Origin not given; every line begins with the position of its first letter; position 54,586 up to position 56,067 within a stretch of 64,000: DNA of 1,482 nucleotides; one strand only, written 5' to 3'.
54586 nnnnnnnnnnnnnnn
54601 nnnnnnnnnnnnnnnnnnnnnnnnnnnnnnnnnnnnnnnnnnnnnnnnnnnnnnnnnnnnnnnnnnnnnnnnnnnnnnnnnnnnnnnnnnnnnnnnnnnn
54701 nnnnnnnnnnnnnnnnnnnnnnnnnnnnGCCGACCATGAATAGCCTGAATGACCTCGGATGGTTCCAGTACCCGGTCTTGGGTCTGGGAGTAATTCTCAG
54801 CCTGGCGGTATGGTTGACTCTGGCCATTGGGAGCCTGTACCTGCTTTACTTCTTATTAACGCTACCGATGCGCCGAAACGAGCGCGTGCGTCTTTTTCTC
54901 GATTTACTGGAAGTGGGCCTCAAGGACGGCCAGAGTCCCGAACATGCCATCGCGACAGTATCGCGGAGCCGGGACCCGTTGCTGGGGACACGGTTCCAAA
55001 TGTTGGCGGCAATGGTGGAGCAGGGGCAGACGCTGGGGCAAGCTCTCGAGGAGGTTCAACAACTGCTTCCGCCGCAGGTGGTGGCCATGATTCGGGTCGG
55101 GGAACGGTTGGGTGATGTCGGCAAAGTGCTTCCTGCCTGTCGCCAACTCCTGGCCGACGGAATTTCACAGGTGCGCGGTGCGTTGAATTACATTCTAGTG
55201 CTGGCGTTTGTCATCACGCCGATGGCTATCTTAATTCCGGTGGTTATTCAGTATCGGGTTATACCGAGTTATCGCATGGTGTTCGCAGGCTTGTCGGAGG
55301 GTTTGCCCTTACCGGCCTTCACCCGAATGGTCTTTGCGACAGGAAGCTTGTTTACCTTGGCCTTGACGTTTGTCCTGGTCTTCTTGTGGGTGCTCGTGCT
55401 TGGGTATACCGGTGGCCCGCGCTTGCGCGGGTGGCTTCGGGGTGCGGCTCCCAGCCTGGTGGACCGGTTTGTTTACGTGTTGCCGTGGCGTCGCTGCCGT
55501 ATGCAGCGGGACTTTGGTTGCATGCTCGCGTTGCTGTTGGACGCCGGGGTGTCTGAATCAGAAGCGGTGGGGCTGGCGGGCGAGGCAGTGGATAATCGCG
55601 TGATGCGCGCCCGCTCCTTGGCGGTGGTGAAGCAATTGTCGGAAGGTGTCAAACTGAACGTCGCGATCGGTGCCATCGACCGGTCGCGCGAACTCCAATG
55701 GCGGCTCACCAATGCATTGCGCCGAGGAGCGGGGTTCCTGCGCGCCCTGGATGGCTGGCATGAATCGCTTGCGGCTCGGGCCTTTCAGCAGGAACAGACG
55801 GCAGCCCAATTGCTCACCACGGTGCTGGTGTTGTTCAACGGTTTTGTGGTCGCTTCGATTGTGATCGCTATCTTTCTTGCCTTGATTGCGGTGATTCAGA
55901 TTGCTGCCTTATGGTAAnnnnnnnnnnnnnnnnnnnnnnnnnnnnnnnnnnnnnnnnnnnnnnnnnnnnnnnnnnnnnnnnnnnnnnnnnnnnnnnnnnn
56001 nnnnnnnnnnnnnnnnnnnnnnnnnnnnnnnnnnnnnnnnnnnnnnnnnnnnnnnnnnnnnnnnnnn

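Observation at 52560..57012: Compact secretin-less, major-pilin-less type IV filament / T2SS-like module embedded in housekeeping genes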

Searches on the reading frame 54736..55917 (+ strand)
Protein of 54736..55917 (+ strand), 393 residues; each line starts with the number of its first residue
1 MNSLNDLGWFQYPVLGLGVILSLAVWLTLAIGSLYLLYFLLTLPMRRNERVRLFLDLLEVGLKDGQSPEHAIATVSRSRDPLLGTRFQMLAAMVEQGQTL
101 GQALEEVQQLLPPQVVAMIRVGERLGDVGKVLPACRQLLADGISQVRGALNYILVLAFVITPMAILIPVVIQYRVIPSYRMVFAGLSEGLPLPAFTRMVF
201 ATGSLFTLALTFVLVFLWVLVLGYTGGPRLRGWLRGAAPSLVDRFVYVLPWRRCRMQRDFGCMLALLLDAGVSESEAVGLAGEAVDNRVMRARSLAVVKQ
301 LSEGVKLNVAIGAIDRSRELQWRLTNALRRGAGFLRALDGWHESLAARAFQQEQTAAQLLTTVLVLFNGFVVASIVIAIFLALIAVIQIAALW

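Call 3: search_protein_families(library=pfam, proteins=[window:54736-55917:+], max_evalue=1)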
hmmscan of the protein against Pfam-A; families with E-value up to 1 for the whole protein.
window:54736-55917:+ (393 aa): 3 families
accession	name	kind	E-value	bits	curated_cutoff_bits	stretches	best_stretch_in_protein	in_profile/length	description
PF00482.28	T2SSF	-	1.2e-17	64.5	25.2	2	54-168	1-117/125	Type II secretion system (T2SS), protein F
PF12046.13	CCB1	-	0.008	16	25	1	345-392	51-95/168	Cofactor assembly of complex C subunit B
PF25215.1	HVO_B0008_C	-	0.086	13.2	27.4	1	90-109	17-36/51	HVO_B0008 C-terminal domain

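Call 4: search_protein_families(library=ncbifam, proteins=[window:54736-55917:+], max_evalue=1)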
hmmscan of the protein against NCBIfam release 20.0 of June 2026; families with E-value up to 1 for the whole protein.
window:54736-55917:+ (393 aa): 6 families
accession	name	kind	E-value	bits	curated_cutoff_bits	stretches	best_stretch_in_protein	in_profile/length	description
NF007861.0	PRK10573.1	equivalog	1.3e-18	67.2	401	1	87-383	98-391/401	protein transport protein HofC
TIGR02120.1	GspF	equivalog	2.7e-16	59.8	424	1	80-388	95-399/401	type II secretion system inner membrane protein GspF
NF041012.2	T4P_ComGB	equivalog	3.3e-09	36.6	240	1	53-381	5-325/332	competence type IV pilus assembly protein ComGB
NF052607.1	T4PiliAsmPilCThrm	equivalog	1.6e-06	27.5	700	1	90-388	108-402/406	type IV pilus assembly protein PilC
NF047826.1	T3SSXpsF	equivalog_domain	5.9e-06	25.3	650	1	93-384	111-394/405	type II secretion system protein XpsF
NF052606.1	T4PiliAsmPilCMyx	equivalog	3.9e-05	22.7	700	1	81-323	113-351/419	type IV pilus assembly protein PilC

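Call 11: find_homologous_proteins(query=window:54736-55917:+, max_evalue=0.001)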
Query window:54736-55917:+ (393 aa): 906 proteins with E <= 0.001 among 8000 candidates; the best 120 are listed.
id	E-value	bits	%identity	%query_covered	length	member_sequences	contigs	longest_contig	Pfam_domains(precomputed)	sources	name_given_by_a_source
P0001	6.0e-245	830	99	100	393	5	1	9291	PF00482.29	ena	-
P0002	9.4e-157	540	65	98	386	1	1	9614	PF00482.29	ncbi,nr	ncbi:MAG TPA: type II secretion system F family protein [Clostridia bacterium]|nr:type II secretion 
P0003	4.2e-142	492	60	94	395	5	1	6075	PF00482.29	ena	-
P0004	8.2e-142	491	61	95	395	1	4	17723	PF00482.29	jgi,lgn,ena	jgi:type IV pilus assembly protein PilC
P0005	5.2e-141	488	60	95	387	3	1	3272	PF00482.29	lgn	-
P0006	2.8e-139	482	58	97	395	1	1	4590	PF00482.29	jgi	jgi:type II secretory pathway component PulF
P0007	3.9e-139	482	58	97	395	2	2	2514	PF00482.29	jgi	jgi:type II secretory pathway component PulF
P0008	5.0e-138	478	59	94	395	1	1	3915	PF00482.29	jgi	jgi:type II secretory pathway component PulF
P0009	2.2e-136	473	59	97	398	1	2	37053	PF00482.29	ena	-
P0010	9.7e-135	467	59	93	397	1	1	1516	PF00482.29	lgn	-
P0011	2.6e-134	466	60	92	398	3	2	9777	PF00482.29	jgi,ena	-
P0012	3.9e-132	459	60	93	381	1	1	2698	PF00482.29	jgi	jgi:type II secretory pathway component PulF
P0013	5.6e-132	458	59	92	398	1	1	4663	PF00482.29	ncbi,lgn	ncbi:MAG: Type secretion system protein [Verrucomicrobiota bacterium]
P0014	2.2e-131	456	60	92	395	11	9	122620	PF00482.29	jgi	jgi:type II secretory pathway component PulF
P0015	5.0e-131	455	58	92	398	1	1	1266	PF00482.29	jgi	jgi:type II secretory pathway component PulF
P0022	1.3e-129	451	56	96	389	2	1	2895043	PF00482.29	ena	-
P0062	4.5e-127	442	55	96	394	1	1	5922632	PF00482.29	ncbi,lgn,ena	-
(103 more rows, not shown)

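Call 12: find_encoding_contigs(protein=P0062, flank=10000, max_places=2)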
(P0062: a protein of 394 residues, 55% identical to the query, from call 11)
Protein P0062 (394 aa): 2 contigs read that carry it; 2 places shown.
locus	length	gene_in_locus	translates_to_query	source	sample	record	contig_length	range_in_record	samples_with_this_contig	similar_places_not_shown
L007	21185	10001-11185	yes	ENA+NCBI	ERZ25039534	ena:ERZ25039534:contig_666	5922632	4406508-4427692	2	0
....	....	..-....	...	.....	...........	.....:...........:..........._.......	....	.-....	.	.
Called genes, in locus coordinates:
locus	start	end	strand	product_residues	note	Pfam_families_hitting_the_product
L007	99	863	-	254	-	-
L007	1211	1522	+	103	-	PF13560:HTH_31 (weak), PF12844:HTH_19 (weak)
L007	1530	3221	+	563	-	PF02384:N6_Mtase, PF07669:Eco57I, PF22837:M_Eco57I_C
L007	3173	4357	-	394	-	PF13091:PLDc_2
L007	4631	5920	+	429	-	-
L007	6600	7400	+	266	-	-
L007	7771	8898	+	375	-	PF00437:T2SSE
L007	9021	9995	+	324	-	PF00482:T2SSF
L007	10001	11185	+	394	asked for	PF00482:T2SSF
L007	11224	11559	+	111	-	-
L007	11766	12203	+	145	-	-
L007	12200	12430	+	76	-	-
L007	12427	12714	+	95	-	-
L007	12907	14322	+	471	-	PF01406:tRNA-synt_1e, PF09334:tRNA-synt_1g (faint), PF09190:DALR_2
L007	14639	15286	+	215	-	PF02223:Thymidylate_kin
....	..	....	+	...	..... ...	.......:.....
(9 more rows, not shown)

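Call 13: find_encoding_contigs(protein=P0022, flank=10000, max_places=2)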
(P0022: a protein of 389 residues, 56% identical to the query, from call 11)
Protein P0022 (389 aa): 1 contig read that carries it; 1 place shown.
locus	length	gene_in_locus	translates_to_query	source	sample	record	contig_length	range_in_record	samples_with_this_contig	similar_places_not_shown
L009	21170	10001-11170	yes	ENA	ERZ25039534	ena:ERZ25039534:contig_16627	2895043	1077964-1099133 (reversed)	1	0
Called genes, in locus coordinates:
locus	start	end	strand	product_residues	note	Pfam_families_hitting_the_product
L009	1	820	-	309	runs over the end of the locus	PF02195:ParB_N, PF17762:HTH_ParB, PF23552:ParB_C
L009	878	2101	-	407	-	PF05426:Alginate_lyase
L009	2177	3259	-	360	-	PF00294:PfkB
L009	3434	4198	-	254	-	-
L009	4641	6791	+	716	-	PF13538:UvrD_C_2 (weak)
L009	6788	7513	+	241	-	PF10053:DUF2290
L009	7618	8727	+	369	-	PF00437:T2SSE, PF13401:AAA_22 (faint), PF13191:AAA_16 (faint)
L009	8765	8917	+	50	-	-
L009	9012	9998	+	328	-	PF00482:T2SSF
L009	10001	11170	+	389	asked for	PF00482:T2SSF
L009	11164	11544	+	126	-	-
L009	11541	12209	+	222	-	-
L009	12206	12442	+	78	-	-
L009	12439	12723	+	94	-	-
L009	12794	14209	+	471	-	PF01406:tRNA-synt_1e, PF09334:tRNA-synt_1g (faint), PF09190:DALR_2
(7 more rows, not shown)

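Call 15: find_related_loci(query=A1, collection=genome_contigs, flank=7000)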
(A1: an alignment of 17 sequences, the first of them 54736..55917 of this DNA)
Query A1 (393 aa) in genome_contigs; peptide patterns used: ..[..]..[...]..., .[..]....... (x = any residue, [..] = any of these).
69 stretches matched a pattern; 56 encode a relative of the query (tblastn E <= 1e-3); 56 distinct loci.
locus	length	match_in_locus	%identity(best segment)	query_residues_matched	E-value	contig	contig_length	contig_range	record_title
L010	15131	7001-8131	55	17-393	2e-134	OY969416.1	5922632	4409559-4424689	MAG: uncultured Verrucomicrobiae bacterium isolate MFD04967.bin.1.157 genome assembly, chromosome: 1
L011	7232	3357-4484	55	17-393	5e-130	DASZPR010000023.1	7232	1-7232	MAG TPA_asm: Verrucomicrobiia bacterium isolate SMAG_U5976 k141_1694, whole genome shotgun sequence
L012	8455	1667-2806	57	14-393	8e-128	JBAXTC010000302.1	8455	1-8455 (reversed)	MAG: Verrucomicrobiota bacterium isolate ELA625 MAG625_302, whole genome shotgun sequence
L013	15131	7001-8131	57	17-393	1e-127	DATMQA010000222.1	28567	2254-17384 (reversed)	MAG TPA_asm: Candidatus Binatia bacterium isolate SMAG_U12916 k141_1760951, whole genome shotgun sequence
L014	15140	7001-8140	57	17-393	3e-127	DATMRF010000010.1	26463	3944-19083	MAG TPA_asm: Candidatus Acidoferrum sp. isolate SMAG_U12948 k141_1257038, whole genome shotgun sequence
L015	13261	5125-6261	55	19-393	1e-126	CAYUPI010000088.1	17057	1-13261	MAG TPA_asm: uncultured Verrucomicrobiota bacterium isolate binchicken_co185_233 genome assembly, contig: NODE_4721_leng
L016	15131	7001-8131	55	21-393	6e-126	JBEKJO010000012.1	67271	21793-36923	MAG: Verrucomicrobiota bacterium isolate SPRUCE 325 SPRUCE_325_12, whole genome shotgun sequence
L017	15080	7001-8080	56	34-393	6e-125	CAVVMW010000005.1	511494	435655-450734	MAG: uncultured bacterium isolate MFD03726.bin.2.170 genome assembly, contig: contig_23307, whole genome shotgun sequenc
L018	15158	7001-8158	51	13-393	2e-124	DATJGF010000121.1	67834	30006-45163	MAG TPA_asm: Candidatus Limnocylindrales bacterium isolate SMAG_U15479 k141_11360693, whole genome shotgun sequence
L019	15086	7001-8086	58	32-393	3e-123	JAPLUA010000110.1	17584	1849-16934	MAG: Verrucomicrobia bacterium isolate LacPavin_0818_WC55_MAG_63_9 LacPavin_0818_WC55_scaffold_312329, whole genome shot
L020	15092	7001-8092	57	30-393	5e-122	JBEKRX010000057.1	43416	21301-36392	MAG: Verrucomicrobiota bacterium isolate SPRUCE 520 SPRUCE_520_57, whole genome shotgun sequence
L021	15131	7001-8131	54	17-393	2e-121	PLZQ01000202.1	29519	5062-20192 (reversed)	MAG: Limisphaerales bacterium isolate palsa_1440 73.20120700_P3D.123_contig_23861, whole genome shotgun sequence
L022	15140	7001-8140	54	14-393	2e-121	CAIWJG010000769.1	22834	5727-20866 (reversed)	MAG: uncultured Verrucomicrobia subdivision 3 bacterium isolate Ki1-2-7m_bin-117 genome assembly, contig: bin-117:769/99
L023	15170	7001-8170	57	9-393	4e-120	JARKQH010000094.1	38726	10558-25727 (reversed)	MAG: Verrucomicrobiota bacterium isolate Reactor_maxbin.083 k141_326277, whole genome shotgun sequence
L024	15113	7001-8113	53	23-393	6e-120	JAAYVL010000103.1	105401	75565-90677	MAG: Verrucomicrobia bacterium isolate AS27yjCOA_55 9414_AS27, whole genome shotgun sequence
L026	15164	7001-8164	54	13-393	3e-119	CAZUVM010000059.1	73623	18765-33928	MAG TPA_asm: uncultured Verrucomicrobiota bacterium isolate binchicken_co279_142 genome assembly, contig: k141_191848, w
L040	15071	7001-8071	45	35-393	4e-91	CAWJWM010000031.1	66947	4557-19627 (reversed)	MAG: uncultured Verrucomicrobiae bacterium isolate MFD04716.bin.3.184 genome assembly, contig: contig_59171, whole genom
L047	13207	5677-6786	44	23-393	5e-85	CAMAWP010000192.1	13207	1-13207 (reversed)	MAG: Akkermansia muciniphila isolate MaH-09apr19-44 genome assembly, contig: MaH-09apr19-C11768, whole genome shotgun se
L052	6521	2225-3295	39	9-366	1e-70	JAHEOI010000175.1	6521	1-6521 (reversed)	MAG: Verrucomicrobia bacterium isolate BinSanityLC-kmean-bin_92-bin_0-refined_6 c_000006258782, whole genome shotgun seq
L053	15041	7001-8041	46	36-385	1e-79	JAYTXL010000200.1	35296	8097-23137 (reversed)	MAG: Verrucomicrobiota bacterium isolate GFS_5964 GFS_5964_199, whole genome shotgun sequence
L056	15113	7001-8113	43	25-393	4e-74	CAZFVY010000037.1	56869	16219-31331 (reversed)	MAG TPA_asm: uncultured Verrucomicrobiota bacterium isolate binchicken_co54_380 genome assembly, contig: NODE_923_length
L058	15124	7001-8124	47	18-393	2e-61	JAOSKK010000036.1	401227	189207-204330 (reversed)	MAG: Verrucomicrobia bacterium isolate FR_27 FR-Pedosphaerales-1_s6, whole genome shotgun sequence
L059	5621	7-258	62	310-393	4e-25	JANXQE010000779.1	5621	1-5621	MAG: Limisphaerales bacterium isolate GL140_4_concoct_305_sub GL140_4_k141_1828499, whole genome shotgun sequence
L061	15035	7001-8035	40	37-380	5e-70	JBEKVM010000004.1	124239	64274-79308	MAG: Verrucomicrobiota bacterium isolate SPRUCE 604 SPRUCE_604_4, whole genome shotgun sequence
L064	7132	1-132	55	350-393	4e-7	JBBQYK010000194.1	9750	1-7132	MAG: Verrucomicrobiota bacterium isolate Co_metawrap_2159 Cmw_2159_k141_1160005_length_9750_cov_23.0000, whole genome sh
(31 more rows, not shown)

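Call 20: search_protein_families(library=pfam, proteins=[L015:7890-10310:+, L019:3536-4663:+, L056:9636-14288:-, L013:9533-11035:+, L019:9553-14940:-, L058:12974-15028:-, L064:1218-4001:+, L024:9451-9849:+, L040:8532-9299:+], max_evalue=0.01)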
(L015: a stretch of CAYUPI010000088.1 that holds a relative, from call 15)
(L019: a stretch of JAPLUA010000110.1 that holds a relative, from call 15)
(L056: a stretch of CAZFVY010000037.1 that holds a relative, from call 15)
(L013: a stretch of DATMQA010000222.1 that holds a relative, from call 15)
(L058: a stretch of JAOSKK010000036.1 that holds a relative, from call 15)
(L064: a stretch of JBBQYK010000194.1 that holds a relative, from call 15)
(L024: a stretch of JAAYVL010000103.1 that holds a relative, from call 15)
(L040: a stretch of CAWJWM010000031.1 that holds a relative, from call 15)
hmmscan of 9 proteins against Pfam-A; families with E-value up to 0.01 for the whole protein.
L015:7890-10310:+ (806 aa): 0 families

L019:3536-4663:+ (375 aa): 1 family
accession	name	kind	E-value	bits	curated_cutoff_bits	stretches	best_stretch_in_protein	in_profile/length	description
PF00849.27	PseudoU_synth_2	-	2.2e-17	64.1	26.8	1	190-336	2-152/152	RNA pseudouridylate synthase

L056:9636-14288:- (1550 aa): 10 families
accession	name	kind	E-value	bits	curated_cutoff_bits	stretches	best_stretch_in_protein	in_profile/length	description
PF08448.16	PAS_4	-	2.4e-33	115.1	23.1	2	928-1037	1-109/110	PAS fold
PF13426.13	PAS_9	-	1.2e-24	86.9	27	3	1065-1163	8-103/103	PAS domain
PF00989.32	PAS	-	1.4e-23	83.5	22.6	2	924-1025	3-108/113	PAS fold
PF02518.31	HATPase_c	-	7.2e-23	81.6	26.4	1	1285-1407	1-110/111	Histidine kinase-, DNA gyrase B-, and HSP90-like ATPase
PF13188.13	PAS_8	-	8.4e-23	79.9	21.8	3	923-981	2-56/65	PAS domain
PF00072.30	Response_reg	-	9.7e-16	58.4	30.2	1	1430-1542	1-111/111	Response regulator receiver domain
PF08447.18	PAS_3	-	1.7e-10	41.5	25.6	1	1071-1158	2-89/89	PAS fold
PF00512.31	HisKA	-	2.5e-08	34.3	26.9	1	1182-1242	4-64/66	His Kinase A (phospho-acceptor) domain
PF10090.15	HPTransfase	-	0.00023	21.4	22.9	1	1281-1316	21-58/123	Histidine phosphotransferase C-terminal domain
PF12860.13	PAS_7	-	0.0007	20.2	27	0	928-962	1-35/115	PAS fold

L013:9533-11035:+ (500 aa): 7 families
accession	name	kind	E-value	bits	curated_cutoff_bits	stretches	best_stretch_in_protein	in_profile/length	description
PF01406.26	tRNA-synt_1e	-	1.8e-108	362.9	27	1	53-356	8-299/301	tRNA synthetases class I (C) catalytic domain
PF23493.1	CysS_C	-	1.1e-08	35.5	23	1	450-494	3-47/51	Cysteinyl-tRNA ligase anticodon binding domain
PF09190.17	DALR_2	-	1.3e-07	32.5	22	1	388-443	1-55/57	DALR domain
PF09334.17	tRNA-synt_1g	-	2.6e-07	30.2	20.1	0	67-175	13-122/391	tRNA synthetases class I (M)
PF00133.28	tRNA-synt_1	-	2.8e-05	23.5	22.7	1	291-347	357-412/414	tRNA synthetases class I (I, L, M and V)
PF01921.24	tRNA-synt_1f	-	0.00044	19.7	27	0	306-356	279-328/360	tRNA synthetases class I (K)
PF00749.27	tRNA-synt_1c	-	0.0031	16.9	23.4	1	109-170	39-98/314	tRNA synthetases class I (E and Q), catalytic domain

L019:9553-14940:- (1795 aa): 5 families
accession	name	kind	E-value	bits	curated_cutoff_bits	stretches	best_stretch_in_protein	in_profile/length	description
PF00082.27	Peptidase_S8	-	8.5e-48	163.5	21.8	1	212-531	1-288/288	Subtilase family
PF16656.11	Pur_ac_phosph_N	-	1.6e-08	35.5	30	2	805-861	15-82/93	Purple acid Phosphatase, N-terminal domain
PF18884.5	TSP3_bac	-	5.5e-07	29.8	25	1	1619-1640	1-22/22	Bacterial TSP3 repeat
PF00041.27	fn3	-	6.1e-05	23.6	25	0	805-866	16-75/84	Fibronectin type III domain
PF20773.4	InhA-like_MAM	-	0.0029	17.6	26.9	1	1461-1520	114-169/191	Immune inhibitor A-like, MAM domain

L058:12974-15028:- (684 aa): 8 families
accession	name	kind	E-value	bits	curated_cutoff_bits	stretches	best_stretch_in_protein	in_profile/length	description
PF00158.32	Sigma54_activat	-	2.8e-60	203.2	20.2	1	348-515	1-167/168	Sigma-54 interaction domain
PF00072.30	Response_reg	-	2.7e-29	102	30.2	1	173-284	1-110/111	Response regulator receiver domain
PF25601.1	AAA_lid_14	-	4.4e-22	78.1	27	1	521-598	1-78/87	AAA+ ATPase lid domain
PF14532.12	Sigma54_activ_2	-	1.4e-20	74.4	25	1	349-520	1-138/138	Sigma-54 interaction domain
PF07728.20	AAA_5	-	1.9e-05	25.1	22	1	373-491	2-123/139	AAA domain (dynein-related subfamily)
PF13191.12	AAA_16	-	6.7e-05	23.9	32.6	1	348-413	2-64/167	AAA ATPase domain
PF00004.35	AAA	-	0.0015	19.4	21.2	0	373-503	1-124/131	ATPase family associated with various cellular activities (AAA)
PF07724.20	AAA_2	-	0.0096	16.4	27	0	369-482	2-113/166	AAA domain (Cdc48 subfamily)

L064:1218-4001:+ (927 aa): 6 families
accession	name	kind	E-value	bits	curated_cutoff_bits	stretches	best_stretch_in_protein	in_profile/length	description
PF07587.16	PSD1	-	1.2e-96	323.2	28.5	2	680-871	65-242/244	Protein of unknown function (DUF1553)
PF07583.16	PSCyt2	-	4.9e-91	304.8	29.8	1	197-403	1-208/209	Protein of unknown function (DUF1549)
PF07635.16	PSCyt1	-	4e-18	66.2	22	1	59-118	1-59/59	Planctomycete cytochrome C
PF13442.11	Cytochrome_CBB3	-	2.3e-05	25.1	27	1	50-133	5-68/68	Cytochrome C oxidase, cbb3-type, subunit III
PF14522.11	Cytochrome_C7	-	0.0053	17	24.8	0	368-384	36-52/67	Cytochrome c7 and related cytochrome c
PF11845.13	Tll0287-like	-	0.0085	17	24.1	0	52-70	95-115/144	Tll0287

L024:9451-9849:+ (132 aa): 0 families

L040:8532-9299:+ (255 aa): 0 families

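Call 41: search_solved_structures(query=window:54736-55917:+, max_evalue=0.01)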
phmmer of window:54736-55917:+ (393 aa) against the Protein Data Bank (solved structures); distinct sequences matched with E-value up to 0.01: 1.
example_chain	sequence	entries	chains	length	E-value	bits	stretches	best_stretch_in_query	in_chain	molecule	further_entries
3jc8_Ca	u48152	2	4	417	2.8e-05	26.5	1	88-385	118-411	Type 4 fimbrial assembly protein PilC | PilC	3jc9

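Call 49: find_encoding_contigs(protein=P0001, flank=10000, max_places=3)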
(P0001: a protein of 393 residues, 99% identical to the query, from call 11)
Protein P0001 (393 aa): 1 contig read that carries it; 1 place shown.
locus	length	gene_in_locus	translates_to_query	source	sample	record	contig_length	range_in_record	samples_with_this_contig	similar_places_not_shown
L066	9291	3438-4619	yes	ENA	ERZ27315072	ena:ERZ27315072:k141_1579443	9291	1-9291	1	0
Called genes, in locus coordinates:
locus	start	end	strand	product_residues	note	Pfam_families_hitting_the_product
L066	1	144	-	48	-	?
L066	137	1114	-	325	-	-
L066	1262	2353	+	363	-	PF00437:T2SSE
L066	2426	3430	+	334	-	PF00482:T2SSF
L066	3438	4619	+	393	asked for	PF00482:T2SSF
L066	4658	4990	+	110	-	-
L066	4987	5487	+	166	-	-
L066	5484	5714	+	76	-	-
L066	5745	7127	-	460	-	PF03853:YjeF_N, PF01256:Carb_kinase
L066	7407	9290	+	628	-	?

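Call 66: search_protein_representatives(alignment_id=A1)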
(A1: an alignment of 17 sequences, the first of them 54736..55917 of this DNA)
Query: 17 sequences, 395 profile positions. Proteins with E-value up to 0.001 (for the whole library): 13967; up to 1e-10: 2080; up to 1e-30: 348. The best 150 are listed.
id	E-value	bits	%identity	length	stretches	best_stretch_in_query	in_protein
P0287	4.2e-175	598.7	-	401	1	14-395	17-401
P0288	3.5e-173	592.4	-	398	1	8-395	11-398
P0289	1.3e-163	560.8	-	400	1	15-395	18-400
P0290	2.9e-149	513.6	-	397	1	4-395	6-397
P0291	6.1e-143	492.8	-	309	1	87-395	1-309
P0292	3.2e-142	490.4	-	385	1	18-395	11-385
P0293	1.9e-136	471.4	-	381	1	18-395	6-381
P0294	4.1e-135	467.0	-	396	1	12-395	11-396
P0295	7.7e-133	459.5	-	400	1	15-395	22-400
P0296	1.4e-130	452.1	-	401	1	13-395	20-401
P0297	6.3e-129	446.7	-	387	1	16-395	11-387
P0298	2.1e-128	444.9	-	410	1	23-395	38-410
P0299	4.9e-126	437.1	-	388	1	17-395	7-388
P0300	2.2e-125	435.0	-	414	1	10-395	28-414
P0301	6.0e-125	433.6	-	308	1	3-304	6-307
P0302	6.1e-125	433.5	-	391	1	22-389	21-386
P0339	5.6e-107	374.4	-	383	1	20-386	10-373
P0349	3.0e-103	362.1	-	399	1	16-387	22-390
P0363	4.7e-99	348.3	-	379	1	38-385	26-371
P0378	1.6e-95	336.7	-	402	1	26-389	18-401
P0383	1.1e-94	333.9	-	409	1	11-391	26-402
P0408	6.4e-91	321.5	-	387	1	24-376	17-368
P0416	3.6e-89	315.7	-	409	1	15-390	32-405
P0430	3.2e-86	306.1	-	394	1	9-391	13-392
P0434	3.3e-84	299.4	-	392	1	13-392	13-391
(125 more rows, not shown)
